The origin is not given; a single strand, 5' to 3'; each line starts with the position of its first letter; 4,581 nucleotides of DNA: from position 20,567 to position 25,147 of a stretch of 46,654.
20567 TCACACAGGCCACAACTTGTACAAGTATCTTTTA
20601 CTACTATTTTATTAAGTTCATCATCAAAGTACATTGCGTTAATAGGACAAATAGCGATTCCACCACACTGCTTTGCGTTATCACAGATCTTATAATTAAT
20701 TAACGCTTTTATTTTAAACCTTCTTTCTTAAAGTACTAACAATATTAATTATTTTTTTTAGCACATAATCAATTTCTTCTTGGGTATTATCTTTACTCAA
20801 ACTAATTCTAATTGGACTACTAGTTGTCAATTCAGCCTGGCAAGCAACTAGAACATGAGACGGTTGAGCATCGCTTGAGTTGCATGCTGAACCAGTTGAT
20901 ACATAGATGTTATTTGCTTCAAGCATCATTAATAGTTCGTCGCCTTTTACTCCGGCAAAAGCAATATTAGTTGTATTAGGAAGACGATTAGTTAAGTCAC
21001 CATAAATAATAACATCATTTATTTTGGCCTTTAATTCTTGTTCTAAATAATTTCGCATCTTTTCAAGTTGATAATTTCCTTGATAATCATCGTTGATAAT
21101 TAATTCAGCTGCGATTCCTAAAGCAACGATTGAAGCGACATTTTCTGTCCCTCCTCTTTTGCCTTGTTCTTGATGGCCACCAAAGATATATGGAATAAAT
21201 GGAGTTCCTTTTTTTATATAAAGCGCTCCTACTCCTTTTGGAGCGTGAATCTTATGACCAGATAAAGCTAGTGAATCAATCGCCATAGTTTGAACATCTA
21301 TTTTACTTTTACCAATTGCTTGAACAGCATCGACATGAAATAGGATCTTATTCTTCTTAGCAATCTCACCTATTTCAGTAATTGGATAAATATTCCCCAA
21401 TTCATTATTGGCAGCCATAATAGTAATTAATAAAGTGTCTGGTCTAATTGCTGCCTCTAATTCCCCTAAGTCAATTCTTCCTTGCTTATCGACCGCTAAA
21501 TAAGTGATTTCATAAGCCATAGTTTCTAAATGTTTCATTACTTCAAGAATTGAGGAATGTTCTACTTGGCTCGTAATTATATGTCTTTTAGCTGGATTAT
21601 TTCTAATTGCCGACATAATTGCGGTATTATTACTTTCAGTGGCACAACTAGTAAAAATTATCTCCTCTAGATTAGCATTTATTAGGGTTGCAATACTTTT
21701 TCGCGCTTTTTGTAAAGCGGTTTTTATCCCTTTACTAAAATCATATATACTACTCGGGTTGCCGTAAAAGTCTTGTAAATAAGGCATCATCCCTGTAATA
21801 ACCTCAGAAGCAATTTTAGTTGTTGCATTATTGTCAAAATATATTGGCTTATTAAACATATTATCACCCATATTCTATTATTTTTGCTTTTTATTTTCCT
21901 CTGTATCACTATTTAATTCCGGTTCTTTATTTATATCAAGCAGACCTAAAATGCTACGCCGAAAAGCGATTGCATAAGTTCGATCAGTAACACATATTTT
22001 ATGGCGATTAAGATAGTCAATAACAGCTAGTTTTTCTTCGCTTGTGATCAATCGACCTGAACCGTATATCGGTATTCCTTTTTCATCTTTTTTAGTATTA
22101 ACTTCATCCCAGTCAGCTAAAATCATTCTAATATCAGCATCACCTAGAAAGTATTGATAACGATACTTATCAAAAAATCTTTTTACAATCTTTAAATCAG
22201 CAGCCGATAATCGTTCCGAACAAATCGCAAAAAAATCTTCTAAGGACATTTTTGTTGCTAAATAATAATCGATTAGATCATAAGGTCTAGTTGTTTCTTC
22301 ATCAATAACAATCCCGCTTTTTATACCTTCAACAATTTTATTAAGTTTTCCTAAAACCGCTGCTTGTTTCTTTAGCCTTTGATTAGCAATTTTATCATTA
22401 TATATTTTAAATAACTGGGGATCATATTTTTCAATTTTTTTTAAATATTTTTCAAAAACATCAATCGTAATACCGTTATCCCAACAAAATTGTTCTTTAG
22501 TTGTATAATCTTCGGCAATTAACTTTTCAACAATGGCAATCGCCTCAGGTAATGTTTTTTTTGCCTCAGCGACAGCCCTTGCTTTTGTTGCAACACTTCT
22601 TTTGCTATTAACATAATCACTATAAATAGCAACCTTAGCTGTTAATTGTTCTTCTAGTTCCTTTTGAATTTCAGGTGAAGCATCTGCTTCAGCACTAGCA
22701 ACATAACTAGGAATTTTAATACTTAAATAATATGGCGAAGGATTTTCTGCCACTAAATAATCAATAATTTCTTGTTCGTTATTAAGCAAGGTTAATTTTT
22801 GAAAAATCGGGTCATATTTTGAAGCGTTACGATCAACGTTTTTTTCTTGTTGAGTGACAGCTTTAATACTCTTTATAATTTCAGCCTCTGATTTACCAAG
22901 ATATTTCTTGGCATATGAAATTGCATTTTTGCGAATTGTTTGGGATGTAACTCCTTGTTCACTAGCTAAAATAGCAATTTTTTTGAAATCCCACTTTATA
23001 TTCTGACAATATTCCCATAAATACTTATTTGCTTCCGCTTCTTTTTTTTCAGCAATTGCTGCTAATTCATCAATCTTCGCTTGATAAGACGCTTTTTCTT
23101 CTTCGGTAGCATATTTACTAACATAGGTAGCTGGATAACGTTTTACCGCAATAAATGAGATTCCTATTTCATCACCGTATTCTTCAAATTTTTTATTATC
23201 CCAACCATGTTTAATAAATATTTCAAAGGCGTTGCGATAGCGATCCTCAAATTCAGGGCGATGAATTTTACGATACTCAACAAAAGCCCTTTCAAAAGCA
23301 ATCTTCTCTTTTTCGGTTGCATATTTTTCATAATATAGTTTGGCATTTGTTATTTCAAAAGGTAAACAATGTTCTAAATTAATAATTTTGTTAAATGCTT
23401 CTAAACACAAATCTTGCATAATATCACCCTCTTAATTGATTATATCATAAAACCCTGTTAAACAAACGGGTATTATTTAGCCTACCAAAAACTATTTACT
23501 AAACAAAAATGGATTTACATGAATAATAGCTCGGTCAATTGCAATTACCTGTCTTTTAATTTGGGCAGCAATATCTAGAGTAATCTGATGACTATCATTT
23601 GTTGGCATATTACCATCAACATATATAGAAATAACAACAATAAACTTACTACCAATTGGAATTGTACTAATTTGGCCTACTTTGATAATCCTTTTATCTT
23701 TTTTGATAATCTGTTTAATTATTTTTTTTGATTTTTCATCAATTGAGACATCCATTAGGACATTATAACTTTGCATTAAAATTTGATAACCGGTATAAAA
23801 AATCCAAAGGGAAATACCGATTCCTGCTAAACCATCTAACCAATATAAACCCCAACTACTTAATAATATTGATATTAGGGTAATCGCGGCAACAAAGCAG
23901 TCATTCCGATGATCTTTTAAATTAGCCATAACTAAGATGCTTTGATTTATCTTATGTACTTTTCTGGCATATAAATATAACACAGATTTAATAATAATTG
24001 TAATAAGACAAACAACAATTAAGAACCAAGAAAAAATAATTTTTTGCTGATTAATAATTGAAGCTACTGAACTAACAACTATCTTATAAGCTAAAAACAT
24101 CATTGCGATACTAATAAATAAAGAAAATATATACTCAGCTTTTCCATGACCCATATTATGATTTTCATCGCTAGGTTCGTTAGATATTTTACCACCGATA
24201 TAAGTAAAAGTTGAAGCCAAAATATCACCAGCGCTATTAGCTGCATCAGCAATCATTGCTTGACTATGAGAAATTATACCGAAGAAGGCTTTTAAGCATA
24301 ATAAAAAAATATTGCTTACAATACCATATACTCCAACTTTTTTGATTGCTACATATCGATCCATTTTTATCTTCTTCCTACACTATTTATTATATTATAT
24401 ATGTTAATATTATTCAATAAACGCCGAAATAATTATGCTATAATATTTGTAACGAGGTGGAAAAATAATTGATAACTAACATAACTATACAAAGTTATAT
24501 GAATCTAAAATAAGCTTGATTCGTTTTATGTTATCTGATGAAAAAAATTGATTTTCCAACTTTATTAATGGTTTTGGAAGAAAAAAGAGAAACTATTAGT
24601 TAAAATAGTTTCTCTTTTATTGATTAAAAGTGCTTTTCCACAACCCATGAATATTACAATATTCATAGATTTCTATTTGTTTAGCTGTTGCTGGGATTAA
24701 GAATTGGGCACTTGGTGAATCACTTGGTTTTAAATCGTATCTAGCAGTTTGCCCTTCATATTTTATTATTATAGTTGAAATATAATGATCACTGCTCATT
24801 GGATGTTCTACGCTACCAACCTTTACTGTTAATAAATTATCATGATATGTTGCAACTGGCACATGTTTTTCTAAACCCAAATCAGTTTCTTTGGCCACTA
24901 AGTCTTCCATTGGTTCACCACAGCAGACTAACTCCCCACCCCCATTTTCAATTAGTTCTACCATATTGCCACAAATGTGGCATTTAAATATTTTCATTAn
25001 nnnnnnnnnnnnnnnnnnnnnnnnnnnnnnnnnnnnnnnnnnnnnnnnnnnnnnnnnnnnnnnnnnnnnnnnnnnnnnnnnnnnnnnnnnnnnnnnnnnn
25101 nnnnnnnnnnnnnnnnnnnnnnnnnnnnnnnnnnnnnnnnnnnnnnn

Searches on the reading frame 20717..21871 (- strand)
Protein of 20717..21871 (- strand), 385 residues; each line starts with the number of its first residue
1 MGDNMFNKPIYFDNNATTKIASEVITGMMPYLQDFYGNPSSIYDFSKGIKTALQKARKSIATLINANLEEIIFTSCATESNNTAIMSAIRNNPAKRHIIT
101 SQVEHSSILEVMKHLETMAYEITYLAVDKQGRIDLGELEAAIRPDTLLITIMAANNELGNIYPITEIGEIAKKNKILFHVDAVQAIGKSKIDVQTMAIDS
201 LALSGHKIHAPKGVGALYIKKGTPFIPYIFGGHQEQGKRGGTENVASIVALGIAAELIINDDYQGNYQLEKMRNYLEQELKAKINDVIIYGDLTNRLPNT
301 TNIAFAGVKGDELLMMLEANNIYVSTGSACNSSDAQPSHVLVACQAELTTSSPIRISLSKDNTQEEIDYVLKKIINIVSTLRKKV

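Call 28: search_protein_families(library=pfam, proteins=[window:20717-21871:-], max_evalue=0.001)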
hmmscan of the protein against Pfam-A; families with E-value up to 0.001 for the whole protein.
window:20717-21871:- (385 aa): 4 families
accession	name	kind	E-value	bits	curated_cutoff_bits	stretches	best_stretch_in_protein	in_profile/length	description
PF00266.25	Aminotran_5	-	1.6e-87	294.4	21.5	1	10-370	1-371/371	Aminotransferase class-V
PF01212.27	Beta_elim_lyase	-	7.5e-08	32.5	27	1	67-213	46-206/288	Beta-eliminating lyase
PF01053.26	Cys_Met_Meta_PP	-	5.9e-05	22.2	27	1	18-183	15-175/381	Cys/Met metabolism PLP-dependent enzyme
PF01041.23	DegT_DnrJ_EryC1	-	0.00015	21.6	19.8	1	73-189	44-153/360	DegT/DnrJ/EryC1/StrS aminotransferase family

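Call 31: find_related_loci(query=window:20717-21871:-, collection=genome_contigs, flank=10000)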
Query window:20717-21871:- (385 aa) in genome_contigs; peptide patterns used: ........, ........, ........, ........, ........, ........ (x = any residue, [..] = any of these).
411 stretches matched a pattern; 20 encode a relative of the query (tblastn E <= 1e-3); 20 distinct loci.
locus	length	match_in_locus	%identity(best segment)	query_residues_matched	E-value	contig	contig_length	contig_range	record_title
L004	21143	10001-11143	63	2-384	5e-161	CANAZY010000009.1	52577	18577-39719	MAG TPA_asm: uncultured Clostridium sp. isolate SRR16350264_bin.10_metawrap_v1.3_MAG genome assembly, contig: NODE.137_l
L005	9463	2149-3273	52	10-383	1e-124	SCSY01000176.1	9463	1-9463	MAG: Nitrospirae bacterium isolate FW300_bin.22 FW300_bin.22-96004, whole genome shotgun sequence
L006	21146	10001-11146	49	2-382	2e-116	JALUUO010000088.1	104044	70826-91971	MAG: Nitrospirae bacterium isolate 128-326_metabat1_scaf2bin.025 128-326_scaffold_51_c1, whole genome shotgun sequence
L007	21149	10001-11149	47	2-382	3e-108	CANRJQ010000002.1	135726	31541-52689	MAG: uncultured Clostridia bacterium isolate Lapin-022__bin19 genome assembly, contig: Lapin-022__NODE_97_length_135726_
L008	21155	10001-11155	46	1-383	5e-105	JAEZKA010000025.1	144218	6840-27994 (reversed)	MAG: Bacillota bacterium isolate OH_CDB_257 k127_61552, whole genome shotgun sequence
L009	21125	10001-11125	44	10-382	4e-98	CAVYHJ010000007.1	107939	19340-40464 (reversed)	MAG: uncultured bacterium isolate MFD01231.bin.1.77 genome assembly, contig: contig_17856, whole genome shotgun sequence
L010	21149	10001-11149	45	2-382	8e-98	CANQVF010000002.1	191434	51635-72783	MAG: uncultured Clostridia bacterium isolate Lapin-032__bin102 genome assembly, contig: Lapin-032__NODE_71_length_191434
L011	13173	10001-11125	44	10-382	2e-94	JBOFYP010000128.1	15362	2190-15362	MAG: Cetobacterium sp. isolate WFFMC_MAG_497 k139_57912_flag=0_multi=42.8317_len=15362, whole genome shotgun sequence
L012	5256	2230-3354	44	10-382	6e-94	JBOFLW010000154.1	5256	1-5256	MAG: Cetobacterium sp. isolate WFFMC_MAG_330 k139_78304_flag=1_multi=117.2189_len=5256, whole genome shotgun sequence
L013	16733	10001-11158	42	11-382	2e-93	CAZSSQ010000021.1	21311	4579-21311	MAG TPA_asm: uncultured Dehalococcoidia bacterium isolate binchicken_co89_553 genome assembly, contig: NODE_4242_length_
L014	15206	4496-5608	42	8-380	2e-90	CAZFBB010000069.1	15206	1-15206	MAG TPA_asm: uncultured Fusobacteriaceae bacterium isolate SRP324684_co1_29 genome assembly, contig: NODE_853_length_152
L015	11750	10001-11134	40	4-385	3e-88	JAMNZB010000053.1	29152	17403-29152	MAG: Bacillota bacterium isolate Bin_4 Bin_4_scaffold_1196, whole genome shotgun sequence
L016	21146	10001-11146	40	10-383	9e-84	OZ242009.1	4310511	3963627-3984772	MAG: Dehalococcoidia bacterium isolate 899261b6-bc8c-404b-9ed8-1f9bb82080cc genome assembly, chromosome: 1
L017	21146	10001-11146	39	10-383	1e-82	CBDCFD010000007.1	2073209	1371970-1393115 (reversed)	MAG: Dehalococcoidia bacterium isolate 00984b42-5fdc-41aa-b48b-cfc3a05d4d85 genome assembly, contig: contig_7, whole gen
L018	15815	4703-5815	37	10-384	3e-78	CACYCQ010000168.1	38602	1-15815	MAG: uncultured Clostridiales bacterium isolate RUG11819 genome assembly, contig: RUG11819_asm_168, whole genome shotgun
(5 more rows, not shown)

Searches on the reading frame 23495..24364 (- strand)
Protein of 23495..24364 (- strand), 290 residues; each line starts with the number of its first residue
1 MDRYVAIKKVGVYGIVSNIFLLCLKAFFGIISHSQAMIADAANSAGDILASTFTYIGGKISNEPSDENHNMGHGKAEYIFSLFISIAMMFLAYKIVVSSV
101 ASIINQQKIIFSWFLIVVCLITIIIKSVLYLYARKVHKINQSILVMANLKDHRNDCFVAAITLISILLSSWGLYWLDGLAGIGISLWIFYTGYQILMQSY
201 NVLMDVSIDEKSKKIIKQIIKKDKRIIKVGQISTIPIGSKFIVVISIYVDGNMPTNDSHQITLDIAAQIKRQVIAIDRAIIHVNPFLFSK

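Call 10: search_protein_families(library=pfam, proteins=[window:23495-24364:-], max_evalue=0.1)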
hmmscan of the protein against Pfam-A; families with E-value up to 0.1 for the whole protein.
window:23495-24364:- (290 aa): 2 families
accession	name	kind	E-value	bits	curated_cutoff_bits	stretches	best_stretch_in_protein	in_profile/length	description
PF01545.26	Cation_efflux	-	1.4e-42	146.1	26.6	1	13-204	3-198/198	Cation efflux family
PF16916.11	ZT_dimer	-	2.7e-09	37.4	26.7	1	209-286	2-78/78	Dimerisation domain of Zinc Transporter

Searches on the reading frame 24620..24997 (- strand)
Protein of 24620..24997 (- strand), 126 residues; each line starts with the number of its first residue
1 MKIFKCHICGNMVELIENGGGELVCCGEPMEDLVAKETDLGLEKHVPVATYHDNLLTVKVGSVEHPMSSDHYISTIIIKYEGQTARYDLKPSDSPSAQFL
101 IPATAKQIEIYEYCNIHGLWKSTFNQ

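Call 10: search_protein_families(library=pfam, proteins=[window:24620-24997:-], max_evalue=0.1)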
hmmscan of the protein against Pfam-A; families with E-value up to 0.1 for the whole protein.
window:24620-24997:- (126 aa): 2 families
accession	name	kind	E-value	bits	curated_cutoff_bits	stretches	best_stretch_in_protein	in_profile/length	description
PF01880.24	Desulfoferrodox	-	1.8e-17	64.2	22.2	1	42-122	6-97/98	Desulfoferrodoxin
PF06397.17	Desulfoferrod_N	-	3e-15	56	23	1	1-32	4-35/36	Desulfoferrodoxin, N-terminal domain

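Call 11: search_protein_families(library=ncbifam, proteins=[window:24620-24997:-], max_evalue=0.1)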
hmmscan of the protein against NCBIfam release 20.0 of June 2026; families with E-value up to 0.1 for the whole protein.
window:24620-24997:- (126 aa): 3 families
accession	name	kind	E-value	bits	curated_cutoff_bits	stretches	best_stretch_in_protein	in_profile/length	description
TIGR00320.1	dfx_rbo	equivalog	4.9e-42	143.1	146.9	1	1-122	5-124/125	desulfoferrodoxin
TIGR00332.1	neela_ferrous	domain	3.1e-15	56.4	61.9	1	36-122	1-100/107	desulfoferrodoxin ferrous iron-binding domain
TIGR00319.1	desulf_FeS4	domain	7.1e-14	51.2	36.05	1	1-30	5-34/34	desulfoferrodoxin FeS4 iron-binding domain-containing protein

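Call 12: find_encoding_contigs(protein=window:24620-24997:-, flank=5000, max_places=10)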
Protein window:24620-24997:- (126 aa): 2 contigs read that carry it; 2 places shown.
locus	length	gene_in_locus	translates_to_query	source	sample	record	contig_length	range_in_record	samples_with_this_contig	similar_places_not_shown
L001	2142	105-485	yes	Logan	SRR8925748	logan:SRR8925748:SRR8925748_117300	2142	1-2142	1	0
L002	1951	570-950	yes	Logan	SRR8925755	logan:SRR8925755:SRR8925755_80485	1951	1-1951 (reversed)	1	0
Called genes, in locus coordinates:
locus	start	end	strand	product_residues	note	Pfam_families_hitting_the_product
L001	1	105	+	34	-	?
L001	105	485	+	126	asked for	PF06397:Desulfoferrod_N, PF01880:Desulfoferrodox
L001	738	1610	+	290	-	PF01545:Cation_efflux, PF16916:ZT_dimer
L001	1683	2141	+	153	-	?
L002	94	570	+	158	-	-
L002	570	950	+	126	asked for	PF06397:Desulfoferrod_N, PF01880:Desulfoferrodox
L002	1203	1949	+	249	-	?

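Call 26: find_related_loci(query=window:24620-24997:-, collection=genome_contigs, flank=10000)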
Query window:24620-24997:- (126 aa) in genome_contigs; peptide patterns used: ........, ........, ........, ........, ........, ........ (x = any residue, [..] = any of these).
49 stretches matched a pattern, but none encodes a relative of the query by tblastn (E <= 1e-3).

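Call 39: find_related_loci(query=window:24620-24997:-, collection=metagenome_contigs, flank=6000)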
Query window:24620-24997:- (126 aa) in metagenome_contigs; peptide patterns used: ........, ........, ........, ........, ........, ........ (x = any residue, [..] = any of these).
82 stretches matched a pattern, but none encodes a relative of the query by tblastn (E <= 1e-3).
